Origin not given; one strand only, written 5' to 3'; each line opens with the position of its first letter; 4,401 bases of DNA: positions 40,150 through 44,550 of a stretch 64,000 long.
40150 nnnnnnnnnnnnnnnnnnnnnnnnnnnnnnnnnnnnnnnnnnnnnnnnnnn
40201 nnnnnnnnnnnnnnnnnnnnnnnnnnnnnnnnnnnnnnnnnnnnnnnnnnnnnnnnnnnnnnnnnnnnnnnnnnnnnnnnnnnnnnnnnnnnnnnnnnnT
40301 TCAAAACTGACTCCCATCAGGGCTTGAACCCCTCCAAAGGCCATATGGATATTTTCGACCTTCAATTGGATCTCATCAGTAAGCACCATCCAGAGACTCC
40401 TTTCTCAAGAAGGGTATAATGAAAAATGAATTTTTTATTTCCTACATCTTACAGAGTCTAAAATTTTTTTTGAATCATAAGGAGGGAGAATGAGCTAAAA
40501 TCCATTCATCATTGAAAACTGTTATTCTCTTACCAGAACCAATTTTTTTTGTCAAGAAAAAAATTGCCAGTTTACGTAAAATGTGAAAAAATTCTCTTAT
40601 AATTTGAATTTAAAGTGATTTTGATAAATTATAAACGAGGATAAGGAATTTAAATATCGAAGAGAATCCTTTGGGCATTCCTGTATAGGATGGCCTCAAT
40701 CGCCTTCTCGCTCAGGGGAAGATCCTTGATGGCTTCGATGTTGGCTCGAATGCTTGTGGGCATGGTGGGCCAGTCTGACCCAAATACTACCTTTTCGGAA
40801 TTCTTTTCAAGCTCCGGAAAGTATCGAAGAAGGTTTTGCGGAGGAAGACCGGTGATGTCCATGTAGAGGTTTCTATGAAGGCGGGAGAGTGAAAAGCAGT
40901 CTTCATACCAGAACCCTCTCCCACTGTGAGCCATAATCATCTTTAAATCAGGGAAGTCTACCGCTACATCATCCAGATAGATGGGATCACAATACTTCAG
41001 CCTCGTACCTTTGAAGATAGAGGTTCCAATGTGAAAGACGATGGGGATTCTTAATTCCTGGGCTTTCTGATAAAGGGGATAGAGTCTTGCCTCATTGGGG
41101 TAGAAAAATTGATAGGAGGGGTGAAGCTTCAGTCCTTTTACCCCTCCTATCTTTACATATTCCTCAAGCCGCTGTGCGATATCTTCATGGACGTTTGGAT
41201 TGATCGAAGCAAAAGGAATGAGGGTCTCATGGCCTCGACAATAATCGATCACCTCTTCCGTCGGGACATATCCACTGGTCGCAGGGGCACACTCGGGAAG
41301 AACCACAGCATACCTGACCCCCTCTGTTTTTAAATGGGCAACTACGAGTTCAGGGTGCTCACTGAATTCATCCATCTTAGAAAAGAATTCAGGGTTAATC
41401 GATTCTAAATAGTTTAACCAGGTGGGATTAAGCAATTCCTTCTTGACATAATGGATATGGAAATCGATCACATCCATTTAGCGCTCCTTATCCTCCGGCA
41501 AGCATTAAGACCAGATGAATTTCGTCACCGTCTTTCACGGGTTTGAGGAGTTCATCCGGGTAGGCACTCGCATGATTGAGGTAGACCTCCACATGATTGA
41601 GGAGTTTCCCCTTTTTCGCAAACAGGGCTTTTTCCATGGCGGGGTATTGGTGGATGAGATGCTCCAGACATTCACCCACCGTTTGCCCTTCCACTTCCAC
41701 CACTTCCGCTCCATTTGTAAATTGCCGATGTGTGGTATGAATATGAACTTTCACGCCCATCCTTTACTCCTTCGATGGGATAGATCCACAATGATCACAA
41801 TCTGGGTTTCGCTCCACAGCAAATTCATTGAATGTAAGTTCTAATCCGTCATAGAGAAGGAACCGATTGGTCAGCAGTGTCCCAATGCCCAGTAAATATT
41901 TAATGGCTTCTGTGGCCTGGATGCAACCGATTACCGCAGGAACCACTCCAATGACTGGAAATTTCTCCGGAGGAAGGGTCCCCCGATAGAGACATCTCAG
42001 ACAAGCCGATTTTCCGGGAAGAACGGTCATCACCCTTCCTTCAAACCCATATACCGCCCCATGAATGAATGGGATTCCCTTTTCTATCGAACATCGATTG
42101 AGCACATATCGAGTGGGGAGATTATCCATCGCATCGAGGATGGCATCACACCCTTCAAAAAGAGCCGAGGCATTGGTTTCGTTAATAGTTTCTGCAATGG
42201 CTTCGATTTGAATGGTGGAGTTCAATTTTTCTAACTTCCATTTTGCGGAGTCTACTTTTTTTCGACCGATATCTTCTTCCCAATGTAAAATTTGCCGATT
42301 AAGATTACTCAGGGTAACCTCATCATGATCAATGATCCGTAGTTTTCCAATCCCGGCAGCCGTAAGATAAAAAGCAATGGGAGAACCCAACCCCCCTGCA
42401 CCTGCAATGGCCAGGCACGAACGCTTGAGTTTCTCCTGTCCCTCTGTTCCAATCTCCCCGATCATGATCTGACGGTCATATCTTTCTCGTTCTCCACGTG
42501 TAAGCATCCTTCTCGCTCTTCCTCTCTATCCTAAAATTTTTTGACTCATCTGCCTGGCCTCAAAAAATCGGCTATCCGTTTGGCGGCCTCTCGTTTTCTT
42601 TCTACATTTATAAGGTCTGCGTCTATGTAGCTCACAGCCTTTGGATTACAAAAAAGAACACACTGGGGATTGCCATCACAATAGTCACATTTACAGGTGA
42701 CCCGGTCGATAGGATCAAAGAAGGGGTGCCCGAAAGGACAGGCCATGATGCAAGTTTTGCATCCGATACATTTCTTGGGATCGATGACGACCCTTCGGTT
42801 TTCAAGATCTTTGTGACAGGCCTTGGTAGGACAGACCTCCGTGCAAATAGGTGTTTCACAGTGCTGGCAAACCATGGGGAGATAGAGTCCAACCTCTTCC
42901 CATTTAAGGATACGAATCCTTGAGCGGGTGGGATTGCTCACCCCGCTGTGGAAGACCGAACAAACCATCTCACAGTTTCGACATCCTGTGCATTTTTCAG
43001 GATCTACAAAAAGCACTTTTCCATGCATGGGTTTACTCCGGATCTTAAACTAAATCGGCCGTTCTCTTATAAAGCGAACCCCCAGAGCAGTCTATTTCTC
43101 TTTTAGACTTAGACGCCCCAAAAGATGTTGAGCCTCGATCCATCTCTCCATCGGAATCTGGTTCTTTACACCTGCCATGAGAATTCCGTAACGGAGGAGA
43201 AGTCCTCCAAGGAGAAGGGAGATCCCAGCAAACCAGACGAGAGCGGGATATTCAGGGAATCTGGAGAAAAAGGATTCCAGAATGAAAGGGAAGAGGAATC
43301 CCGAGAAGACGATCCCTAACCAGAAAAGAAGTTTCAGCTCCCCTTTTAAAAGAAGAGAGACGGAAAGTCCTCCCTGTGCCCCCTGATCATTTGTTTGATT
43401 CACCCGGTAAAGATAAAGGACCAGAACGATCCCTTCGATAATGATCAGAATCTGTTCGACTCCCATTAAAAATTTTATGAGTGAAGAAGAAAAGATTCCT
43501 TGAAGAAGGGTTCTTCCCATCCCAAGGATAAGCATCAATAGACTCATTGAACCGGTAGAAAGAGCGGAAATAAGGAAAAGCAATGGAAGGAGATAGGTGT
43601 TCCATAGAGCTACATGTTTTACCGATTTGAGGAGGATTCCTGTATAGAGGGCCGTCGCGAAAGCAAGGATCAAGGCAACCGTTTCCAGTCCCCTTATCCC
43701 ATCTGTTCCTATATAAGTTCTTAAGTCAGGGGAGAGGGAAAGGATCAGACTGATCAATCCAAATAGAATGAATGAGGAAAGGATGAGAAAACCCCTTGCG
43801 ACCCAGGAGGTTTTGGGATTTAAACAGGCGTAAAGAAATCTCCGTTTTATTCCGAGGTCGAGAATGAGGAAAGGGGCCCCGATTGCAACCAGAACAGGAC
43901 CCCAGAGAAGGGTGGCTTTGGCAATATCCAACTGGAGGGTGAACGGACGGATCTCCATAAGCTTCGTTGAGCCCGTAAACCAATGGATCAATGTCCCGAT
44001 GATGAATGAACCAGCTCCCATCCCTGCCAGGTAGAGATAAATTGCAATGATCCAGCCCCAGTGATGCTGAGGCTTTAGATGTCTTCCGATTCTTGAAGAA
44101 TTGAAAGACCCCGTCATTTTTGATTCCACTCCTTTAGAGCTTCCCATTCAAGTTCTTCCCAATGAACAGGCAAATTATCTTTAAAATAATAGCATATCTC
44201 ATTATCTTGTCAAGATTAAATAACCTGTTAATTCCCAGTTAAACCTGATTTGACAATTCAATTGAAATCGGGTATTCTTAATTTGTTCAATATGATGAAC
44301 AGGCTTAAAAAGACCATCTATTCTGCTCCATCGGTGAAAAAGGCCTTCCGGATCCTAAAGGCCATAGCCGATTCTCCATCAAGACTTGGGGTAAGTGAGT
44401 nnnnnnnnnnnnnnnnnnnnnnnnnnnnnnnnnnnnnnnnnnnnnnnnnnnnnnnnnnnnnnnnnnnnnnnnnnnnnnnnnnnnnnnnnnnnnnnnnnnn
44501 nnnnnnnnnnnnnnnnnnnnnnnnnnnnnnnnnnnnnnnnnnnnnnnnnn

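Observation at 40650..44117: Unusual operon: NrfD-type membrane anchor + cytoplasmic 4-cluster ferredoxin + ThiF/MoeB E1-like + MoaD/ThiS-like + amidohydrolase-2, divergent from an IclR regulator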

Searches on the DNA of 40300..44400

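Call 69: search_rna_families(source=window, start=40300, end=44400, threshold=evalue, max_evalue=1)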
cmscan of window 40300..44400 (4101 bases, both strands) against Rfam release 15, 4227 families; matches with E-value up to 1: 1.
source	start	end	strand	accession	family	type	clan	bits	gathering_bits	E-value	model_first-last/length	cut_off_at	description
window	44337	44389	+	RF00032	Histone3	Cis-reg;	-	17.7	34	0.38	1-46/46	no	Histone 3' UTR stem-loop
